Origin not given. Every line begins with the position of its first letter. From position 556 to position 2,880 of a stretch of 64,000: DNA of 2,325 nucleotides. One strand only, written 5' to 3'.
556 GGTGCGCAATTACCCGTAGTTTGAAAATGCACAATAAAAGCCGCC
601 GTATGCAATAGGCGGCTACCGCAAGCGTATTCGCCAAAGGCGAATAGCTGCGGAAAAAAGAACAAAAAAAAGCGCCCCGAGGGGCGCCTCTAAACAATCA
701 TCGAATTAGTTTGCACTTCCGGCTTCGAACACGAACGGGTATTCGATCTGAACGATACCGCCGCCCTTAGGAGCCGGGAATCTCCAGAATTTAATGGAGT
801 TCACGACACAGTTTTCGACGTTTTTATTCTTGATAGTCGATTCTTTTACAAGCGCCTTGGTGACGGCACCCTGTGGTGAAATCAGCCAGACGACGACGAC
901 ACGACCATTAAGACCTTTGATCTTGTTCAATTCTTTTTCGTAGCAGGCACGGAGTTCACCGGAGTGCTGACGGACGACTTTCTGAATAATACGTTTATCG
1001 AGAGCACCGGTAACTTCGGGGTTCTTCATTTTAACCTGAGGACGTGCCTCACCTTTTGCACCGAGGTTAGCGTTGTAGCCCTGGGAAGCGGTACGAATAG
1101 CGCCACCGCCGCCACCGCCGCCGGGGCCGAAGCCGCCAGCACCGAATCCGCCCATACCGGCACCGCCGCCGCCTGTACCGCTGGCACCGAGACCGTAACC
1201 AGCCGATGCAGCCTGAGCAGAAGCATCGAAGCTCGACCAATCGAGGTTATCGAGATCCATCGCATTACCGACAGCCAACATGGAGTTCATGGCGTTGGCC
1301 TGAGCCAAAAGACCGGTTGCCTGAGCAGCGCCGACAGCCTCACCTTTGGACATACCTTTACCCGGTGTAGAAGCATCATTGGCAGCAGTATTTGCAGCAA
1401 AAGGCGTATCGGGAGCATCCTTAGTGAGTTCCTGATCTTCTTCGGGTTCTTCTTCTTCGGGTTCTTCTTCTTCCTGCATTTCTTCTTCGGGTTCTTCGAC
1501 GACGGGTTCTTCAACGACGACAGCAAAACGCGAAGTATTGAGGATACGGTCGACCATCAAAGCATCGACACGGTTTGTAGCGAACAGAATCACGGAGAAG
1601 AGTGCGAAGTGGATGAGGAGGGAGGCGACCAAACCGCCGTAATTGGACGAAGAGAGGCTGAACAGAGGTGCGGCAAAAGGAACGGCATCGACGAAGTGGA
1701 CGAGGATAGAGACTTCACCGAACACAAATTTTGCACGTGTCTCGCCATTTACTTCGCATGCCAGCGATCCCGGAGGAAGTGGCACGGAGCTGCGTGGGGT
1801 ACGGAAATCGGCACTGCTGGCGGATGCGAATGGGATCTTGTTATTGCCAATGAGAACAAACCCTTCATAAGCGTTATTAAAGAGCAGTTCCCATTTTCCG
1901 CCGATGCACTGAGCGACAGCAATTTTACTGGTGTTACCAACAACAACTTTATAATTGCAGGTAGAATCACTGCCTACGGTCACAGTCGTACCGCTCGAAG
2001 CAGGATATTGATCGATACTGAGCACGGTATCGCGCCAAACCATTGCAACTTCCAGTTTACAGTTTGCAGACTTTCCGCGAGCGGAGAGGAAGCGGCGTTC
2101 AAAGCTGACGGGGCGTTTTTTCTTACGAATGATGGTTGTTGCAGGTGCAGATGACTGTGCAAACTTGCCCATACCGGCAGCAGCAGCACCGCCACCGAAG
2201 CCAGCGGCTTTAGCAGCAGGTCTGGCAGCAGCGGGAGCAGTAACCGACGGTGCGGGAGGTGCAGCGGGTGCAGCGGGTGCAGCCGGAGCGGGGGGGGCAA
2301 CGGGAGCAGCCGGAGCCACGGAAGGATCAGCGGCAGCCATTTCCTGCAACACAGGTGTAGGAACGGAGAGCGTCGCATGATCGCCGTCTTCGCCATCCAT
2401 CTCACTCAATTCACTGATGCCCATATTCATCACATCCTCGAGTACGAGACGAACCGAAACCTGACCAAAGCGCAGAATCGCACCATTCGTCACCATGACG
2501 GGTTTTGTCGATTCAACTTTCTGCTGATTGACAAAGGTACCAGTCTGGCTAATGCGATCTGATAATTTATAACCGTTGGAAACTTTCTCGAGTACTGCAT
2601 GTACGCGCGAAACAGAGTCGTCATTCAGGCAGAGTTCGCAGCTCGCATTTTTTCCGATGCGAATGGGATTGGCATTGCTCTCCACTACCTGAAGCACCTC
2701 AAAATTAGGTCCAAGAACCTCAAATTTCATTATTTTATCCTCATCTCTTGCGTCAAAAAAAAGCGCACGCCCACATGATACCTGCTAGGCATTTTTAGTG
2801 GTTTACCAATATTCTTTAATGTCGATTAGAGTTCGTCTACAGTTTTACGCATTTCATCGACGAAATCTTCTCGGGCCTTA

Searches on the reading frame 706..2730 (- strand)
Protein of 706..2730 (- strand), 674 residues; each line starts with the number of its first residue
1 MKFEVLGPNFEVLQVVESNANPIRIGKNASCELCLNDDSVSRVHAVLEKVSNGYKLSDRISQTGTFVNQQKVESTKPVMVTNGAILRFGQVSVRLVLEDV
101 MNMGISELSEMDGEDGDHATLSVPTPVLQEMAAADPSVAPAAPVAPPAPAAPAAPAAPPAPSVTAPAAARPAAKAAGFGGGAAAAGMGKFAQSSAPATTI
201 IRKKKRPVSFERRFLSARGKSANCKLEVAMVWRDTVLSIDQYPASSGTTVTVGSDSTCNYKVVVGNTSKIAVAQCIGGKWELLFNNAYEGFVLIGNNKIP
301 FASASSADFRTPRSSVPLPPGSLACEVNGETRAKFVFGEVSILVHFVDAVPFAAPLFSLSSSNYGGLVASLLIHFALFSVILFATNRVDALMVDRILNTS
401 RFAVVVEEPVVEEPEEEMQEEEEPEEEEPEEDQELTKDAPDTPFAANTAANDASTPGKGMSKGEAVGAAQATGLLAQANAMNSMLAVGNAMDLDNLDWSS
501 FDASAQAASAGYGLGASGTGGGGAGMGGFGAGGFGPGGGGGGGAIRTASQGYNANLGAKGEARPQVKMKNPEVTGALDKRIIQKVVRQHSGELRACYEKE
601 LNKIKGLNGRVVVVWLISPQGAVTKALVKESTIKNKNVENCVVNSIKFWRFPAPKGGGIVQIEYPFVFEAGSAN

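Call 8: search_protein_families(library=pfam, proteins=[window:706-2730:-])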
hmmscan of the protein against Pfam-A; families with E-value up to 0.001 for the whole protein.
window:706-2730:- (674 aa): 3 families
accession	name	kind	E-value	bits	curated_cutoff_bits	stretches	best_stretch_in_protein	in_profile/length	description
PF00498.31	FHA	-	1.4e-15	57.9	20.7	1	23-89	1-67/67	FHA domain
PF16697.10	Yop-YscD_cpl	-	3.4e-13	50.1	33.2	1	20-96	16-91/94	Inner membrane component of T3SS, cytoplasmic domain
PF03544.19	TonB_C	-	4.1e-05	24.4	24.6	1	605-669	12-78/79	Gram-negative bacterial TonB protein C-terminal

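Call 15: find_encoding_contigs(protein=window:706-2730:-, flank=10000, max_places=4)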
Protein window:706-2730:- (674 aa): 3 contigs read that carry it; 2 places shown.
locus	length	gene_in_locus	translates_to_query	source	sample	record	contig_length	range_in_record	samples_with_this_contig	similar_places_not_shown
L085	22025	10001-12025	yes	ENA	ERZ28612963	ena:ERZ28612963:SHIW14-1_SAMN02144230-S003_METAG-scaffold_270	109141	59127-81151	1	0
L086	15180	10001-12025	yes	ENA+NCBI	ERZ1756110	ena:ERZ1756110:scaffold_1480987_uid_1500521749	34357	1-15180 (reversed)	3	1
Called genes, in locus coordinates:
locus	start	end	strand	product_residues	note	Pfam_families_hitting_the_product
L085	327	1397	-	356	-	PF00069:Pkinase, PF07714:PK_Tyr_Ser-Thr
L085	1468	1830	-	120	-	PF00072:Response_reg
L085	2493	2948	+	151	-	-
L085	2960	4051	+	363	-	PF00691:OmpA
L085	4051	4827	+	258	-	PF00899:ThiF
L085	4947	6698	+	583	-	PF07719:TPR_2 (faint), PF13432:TPR_16 (faint), PF14559:TPR_19 (faint)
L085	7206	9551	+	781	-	-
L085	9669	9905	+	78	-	-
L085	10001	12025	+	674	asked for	PF16697:Yop-YscD_cpl, PF00498:FHA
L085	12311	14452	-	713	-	PF00200:Disintegrin (weak)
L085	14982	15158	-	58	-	-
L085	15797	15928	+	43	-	-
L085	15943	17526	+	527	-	-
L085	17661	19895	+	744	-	PF12450:vWF_A, PF00092:VWA, PF13519:VWA_2, PF13768:VWA_3 (weak), PF12034:YfbK_C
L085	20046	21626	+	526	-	-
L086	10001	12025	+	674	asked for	PF16697:Yop-YscD_cpl, PF00498:FHA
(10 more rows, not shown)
